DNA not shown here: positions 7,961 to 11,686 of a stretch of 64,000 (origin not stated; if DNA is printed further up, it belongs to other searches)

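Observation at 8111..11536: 1141-aa acidic helical protein built from proline-punctuated 23-residue repeats; a tape-measure candidate by composition but not by position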

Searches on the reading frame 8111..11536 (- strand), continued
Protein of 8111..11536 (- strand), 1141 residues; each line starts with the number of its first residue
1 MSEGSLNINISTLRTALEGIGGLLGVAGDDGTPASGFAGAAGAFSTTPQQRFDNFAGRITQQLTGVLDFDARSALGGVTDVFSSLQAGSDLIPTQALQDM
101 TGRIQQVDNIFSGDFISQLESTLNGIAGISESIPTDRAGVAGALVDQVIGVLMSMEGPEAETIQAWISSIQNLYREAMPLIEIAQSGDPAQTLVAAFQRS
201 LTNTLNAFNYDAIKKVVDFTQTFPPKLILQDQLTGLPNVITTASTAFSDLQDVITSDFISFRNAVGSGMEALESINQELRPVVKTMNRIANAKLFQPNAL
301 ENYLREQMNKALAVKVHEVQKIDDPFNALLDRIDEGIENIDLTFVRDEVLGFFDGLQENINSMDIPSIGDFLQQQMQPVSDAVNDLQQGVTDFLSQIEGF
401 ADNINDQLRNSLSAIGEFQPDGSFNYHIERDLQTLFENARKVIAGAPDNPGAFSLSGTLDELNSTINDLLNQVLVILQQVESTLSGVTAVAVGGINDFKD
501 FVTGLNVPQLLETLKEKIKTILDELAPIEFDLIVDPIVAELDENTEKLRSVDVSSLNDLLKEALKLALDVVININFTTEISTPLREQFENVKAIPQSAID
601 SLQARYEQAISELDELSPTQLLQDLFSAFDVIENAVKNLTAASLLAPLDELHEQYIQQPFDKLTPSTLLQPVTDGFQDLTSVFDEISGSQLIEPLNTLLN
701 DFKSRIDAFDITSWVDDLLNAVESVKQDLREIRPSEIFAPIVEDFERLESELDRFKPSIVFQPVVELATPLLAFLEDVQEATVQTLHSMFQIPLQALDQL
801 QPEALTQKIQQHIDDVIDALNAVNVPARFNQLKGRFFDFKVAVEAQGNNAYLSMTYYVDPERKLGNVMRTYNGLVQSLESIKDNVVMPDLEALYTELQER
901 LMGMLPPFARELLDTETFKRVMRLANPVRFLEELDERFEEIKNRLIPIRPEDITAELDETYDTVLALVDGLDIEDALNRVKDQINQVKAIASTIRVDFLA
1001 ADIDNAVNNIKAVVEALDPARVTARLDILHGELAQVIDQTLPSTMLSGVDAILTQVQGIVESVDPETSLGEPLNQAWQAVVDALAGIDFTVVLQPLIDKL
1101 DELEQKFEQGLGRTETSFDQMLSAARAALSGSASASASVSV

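Call 78: search_protein_representatives(alignment_id=A1)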
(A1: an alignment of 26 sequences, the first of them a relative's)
Query: 26 sequences, 1144 profile positions. Proteins with E-value up to 0.001 (for the whole library): 867; up to 1e-10: 611; up to 1e-30: 169. The best 150 are listed.
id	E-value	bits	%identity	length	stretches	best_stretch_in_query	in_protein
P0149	0.0e+00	1510.8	-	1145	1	1-1143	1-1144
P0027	0.0e+00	1391.0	-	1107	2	522-1144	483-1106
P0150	0.0e+00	1357.8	-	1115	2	432-1144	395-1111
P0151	0.0e+00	1315.0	-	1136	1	1-1143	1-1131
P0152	0.0e+00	1311.4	-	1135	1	1-1143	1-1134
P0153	0.0e+00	1292.8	-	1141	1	1-1140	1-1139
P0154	0.0e+00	1280.5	-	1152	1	1-1143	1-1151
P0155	0.0e+00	1266.5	-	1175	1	1-1142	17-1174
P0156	0.0e+00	1243.3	-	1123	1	21-1143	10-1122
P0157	0.0e+00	1207.7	-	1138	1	1-1141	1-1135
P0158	0.0e+00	1173.8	-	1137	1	1-1139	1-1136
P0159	0.0e+00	1068.0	-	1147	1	1-1143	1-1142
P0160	0.0e+00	1041.9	-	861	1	285-1143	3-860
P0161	1.9e-294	996.4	-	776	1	1-731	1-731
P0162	1.7e-223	761.4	-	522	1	629-1144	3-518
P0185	2.5e-130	452.8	-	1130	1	13-1141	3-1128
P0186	1.3e-128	447.1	-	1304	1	19-1125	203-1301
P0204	1.5e-93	331.1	-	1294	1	27-1125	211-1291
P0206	2.4e-90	320.4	-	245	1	898-1141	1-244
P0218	9.2e-55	202.6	-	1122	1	328-1141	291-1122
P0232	1.2e-46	175.8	-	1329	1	36-1115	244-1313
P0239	4.6e-44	167.2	-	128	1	1014-1141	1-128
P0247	1.6e-42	162.0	-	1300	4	496-1125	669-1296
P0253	2.1e-40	155.0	-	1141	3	220-719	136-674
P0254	2.3e-40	154.9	-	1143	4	744-1139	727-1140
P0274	1.0e-35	139.5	-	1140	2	359-1126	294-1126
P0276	2.6e-35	138.2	-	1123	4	958-1141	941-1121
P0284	4.7e-34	134.0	-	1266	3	429-1125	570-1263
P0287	8.5e-34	133.2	-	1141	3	519-1142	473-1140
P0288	1.4e-33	132.4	-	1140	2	498-1141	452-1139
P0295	7.4e-33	130.1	-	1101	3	454-1140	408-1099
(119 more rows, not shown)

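Call 83: find_encoding_contigs(protein=P0284, flank=10000, max_places=1)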
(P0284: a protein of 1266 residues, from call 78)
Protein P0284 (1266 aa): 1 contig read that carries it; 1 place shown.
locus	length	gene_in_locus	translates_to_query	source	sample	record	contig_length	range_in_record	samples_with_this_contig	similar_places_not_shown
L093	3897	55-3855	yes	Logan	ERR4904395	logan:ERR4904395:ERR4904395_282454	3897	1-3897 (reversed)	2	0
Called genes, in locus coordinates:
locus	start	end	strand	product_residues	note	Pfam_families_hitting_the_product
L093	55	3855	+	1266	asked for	PF04513:Baculo_PEP_C (faint), PF01442:Apolipoprotein (faint)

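Call 84: find_encoding_contigs(protein=P0186, flank=10000, max_places=1)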
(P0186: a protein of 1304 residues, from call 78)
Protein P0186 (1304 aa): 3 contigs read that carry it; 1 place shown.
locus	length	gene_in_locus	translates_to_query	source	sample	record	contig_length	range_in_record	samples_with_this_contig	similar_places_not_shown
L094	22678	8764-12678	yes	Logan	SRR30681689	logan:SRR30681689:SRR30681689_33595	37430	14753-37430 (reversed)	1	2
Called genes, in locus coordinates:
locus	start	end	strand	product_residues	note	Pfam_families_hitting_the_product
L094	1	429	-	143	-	?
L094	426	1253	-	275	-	PF08240:ADH_N, PF00107:ADH_zinc_N (weak)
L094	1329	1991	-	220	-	PF04989:RMNT_CmcI, PF13578:Methyltransf_24 (weak)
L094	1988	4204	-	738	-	PF13578:Methyltransf_24, PF00535:Glycos_transf_2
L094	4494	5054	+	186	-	-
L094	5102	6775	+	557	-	PF04984:Phage_sheath_1, PF17482:Phage_sheath_1C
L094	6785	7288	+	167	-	-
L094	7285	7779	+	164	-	-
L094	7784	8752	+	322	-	-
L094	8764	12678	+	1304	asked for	PF04513:Baculo_PEP_C (faint)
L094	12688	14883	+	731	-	PF00691:OmpA (weak), PF01471:PG_binding_1 (weak)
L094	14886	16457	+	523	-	PF01266:DAO, PF01593:Amino_oxidase, PF07992:Pyr_redox_2 (weak), PF13450:NAD_binding_8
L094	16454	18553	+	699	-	-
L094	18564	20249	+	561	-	-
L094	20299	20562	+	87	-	-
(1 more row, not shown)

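Call 85: find_encoding_contigs(protein=P0232, flank=10000, max_places=1)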
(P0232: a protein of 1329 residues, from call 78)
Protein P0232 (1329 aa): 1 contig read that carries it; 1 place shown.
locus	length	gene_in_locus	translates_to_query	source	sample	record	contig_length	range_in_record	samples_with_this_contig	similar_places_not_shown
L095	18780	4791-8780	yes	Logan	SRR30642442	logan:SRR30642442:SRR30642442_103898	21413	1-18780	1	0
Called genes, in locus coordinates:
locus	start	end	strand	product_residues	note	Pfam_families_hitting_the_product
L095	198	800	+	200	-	-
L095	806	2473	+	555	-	PF04984:Phage_sheath_1, PF17482:Phage_sheath_1C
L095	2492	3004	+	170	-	-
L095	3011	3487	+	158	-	-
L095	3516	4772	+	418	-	-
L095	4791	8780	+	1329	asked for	PF04513:Baculo_PEP_C (faint)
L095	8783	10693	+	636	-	-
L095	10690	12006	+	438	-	-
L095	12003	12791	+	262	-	-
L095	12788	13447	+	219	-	PF04717:Phage_base_V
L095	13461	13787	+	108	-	PF05488:PAAR_motif (weak)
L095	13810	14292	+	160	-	PF04965:GPW_gp25 (weak)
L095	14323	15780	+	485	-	PF04865:Baseplate_J, PF26079:Baseplate_J_C (faint)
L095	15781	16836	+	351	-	-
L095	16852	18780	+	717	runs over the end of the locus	PF13620:CarboxypepD_reg (weak), PF03793:PASTA (faint)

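Call 94: search_dna_similar(query=window:8114-11536:-, collection=phages, mode=protein, max_evalue=0.001, max_rows=25)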
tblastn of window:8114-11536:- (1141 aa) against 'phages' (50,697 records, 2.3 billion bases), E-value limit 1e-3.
No match.

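Call 98: find_encoding_contigs(protein=P0028, flank=10000, max_places=1)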
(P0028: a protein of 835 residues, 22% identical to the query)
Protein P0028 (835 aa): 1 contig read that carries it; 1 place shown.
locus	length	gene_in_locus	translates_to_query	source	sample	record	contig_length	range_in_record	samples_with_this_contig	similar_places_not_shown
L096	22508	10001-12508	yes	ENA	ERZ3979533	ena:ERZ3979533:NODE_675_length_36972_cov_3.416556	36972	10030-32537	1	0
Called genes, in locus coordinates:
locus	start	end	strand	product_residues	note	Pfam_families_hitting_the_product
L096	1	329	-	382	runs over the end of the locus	-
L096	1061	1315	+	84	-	-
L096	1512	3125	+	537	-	PF07995:GSDH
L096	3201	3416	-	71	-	-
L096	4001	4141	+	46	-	-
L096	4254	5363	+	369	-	-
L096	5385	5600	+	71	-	-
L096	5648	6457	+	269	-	PF04984:Phage_sheath_1, PF17482:Phage_sheath_1C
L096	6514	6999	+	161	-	-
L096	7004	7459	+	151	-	-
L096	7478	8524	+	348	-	-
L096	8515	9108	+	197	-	-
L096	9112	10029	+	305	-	-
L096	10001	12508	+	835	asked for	PF04513:Baculo_PEP_C (faint)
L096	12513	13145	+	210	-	-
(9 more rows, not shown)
